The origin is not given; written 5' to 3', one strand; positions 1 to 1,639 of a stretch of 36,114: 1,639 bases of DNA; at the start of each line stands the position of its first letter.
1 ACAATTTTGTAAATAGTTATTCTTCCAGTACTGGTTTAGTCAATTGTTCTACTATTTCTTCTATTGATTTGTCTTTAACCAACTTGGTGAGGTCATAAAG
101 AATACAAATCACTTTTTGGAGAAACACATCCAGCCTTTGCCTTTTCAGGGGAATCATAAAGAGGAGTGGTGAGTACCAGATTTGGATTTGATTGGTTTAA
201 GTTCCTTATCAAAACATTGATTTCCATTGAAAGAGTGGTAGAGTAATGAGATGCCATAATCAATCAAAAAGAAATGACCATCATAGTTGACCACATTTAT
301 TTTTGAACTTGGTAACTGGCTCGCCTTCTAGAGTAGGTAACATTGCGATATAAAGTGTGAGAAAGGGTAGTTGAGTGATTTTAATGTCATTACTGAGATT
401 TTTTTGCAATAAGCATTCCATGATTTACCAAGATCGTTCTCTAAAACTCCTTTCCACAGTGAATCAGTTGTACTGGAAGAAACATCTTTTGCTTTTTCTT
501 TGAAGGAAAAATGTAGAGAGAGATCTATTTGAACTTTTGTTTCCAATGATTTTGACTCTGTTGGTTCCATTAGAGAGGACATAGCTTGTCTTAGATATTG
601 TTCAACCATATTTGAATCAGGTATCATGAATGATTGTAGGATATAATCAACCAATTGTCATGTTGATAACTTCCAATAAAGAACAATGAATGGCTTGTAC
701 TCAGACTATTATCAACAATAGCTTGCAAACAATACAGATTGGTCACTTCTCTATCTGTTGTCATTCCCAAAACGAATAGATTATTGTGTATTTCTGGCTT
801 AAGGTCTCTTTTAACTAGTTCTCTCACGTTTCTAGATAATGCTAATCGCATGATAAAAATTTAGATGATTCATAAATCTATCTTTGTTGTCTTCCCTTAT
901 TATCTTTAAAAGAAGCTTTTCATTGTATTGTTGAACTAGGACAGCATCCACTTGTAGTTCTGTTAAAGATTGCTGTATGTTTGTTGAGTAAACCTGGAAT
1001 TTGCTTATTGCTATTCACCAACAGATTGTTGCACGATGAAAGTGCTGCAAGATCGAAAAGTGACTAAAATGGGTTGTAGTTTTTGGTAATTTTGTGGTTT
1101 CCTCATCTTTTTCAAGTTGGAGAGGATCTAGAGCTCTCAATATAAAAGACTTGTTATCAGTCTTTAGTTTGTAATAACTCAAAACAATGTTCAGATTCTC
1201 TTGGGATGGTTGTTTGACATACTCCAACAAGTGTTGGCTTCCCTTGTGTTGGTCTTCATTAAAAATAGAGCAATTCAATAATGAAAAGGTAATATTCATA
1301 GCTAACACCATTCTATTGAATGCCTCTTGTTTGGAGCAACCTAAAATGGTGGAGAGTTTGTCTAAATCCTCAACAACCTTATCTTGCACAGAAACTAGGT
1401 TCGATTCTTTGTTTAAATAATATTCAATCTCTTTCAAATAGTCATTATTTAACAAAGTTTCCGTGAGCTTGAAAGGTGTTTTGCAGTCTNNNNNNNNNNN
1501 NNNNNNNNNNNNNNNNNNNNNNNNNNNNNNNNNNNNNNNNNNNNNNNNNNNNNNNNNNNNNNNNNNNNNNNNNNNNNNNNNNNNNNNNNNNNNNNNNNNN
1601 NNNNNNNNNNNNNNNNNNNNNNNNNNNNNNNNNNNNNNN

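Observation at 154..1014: Patchwork of protein-kinase motifs split across two frames with two in-frame stops; a decayed kinase or pseudokinase locus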

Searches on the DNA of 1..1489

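Call 75: search_rna_families(source=window, start=1, end=1489, threshold=evalue, max_evalue=0.1)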
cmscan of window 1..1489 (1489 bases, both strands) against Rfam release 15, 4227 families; matches with E-value up to 0.1: 0.
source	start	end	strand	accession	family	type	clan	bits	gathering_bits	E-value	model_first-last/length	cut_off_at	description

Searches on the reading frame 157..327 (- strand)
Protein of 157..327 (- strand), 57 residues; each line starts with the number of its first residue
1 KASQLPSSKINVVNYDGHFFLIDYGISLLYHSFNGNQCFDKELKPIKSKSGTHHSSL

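Call 6: search_protein_families(library=pfam, max_evalue=10, proteins=[window:157-327:-])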
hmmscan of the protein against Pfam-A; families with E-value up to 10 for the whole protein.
seq(57 aa): 1 family
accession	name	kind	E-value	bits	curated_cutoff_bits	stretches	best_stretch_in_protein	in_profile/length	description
PF19159.5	DUF5841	-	0.0058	17.3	25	1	33-53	7-27/48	Family of unknown function (DUF5841)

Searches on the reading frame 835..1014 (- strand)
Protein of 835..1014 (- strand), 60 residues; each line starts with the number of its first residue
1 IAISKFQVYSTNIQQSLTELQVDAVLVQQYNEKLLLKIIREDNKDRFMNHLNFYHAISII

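Call 6: search_protein_families(library=pfam, max_evalue=10, proteins=[window:835-1014:-])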
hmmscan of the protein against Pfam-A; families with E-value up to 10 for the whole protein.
seq(60 aa): 1 family
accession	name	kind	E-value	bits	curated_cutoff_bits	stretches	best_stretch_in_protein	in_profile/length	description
PF22894.2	DUF7023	-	0.11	12.6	27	1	3-57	48-102/185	Domain of unknown function (DUF7023)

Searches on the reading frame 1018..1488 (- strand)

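Call 6: search_protein_families(library=pfam, max_evalue=10, proteins=[window:1018-1488:-])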
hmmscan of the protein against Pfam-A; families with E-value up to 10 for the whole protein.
seq(157 aa): 2 families
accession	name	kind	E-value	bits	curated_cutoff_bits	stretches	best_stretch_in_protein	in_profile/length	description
PF16040.10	APD1-4_N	-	0.07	13.3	27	1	12-31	28-47/71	E3 ubiquitin-protein ligase APD1-4, N-terminal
PF01855.24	POR_N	-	0.18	12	27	1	50-108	125-183/231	Pyruvate flavodoxin/ferredoxin oxidoreductase, thiamine diP-bdg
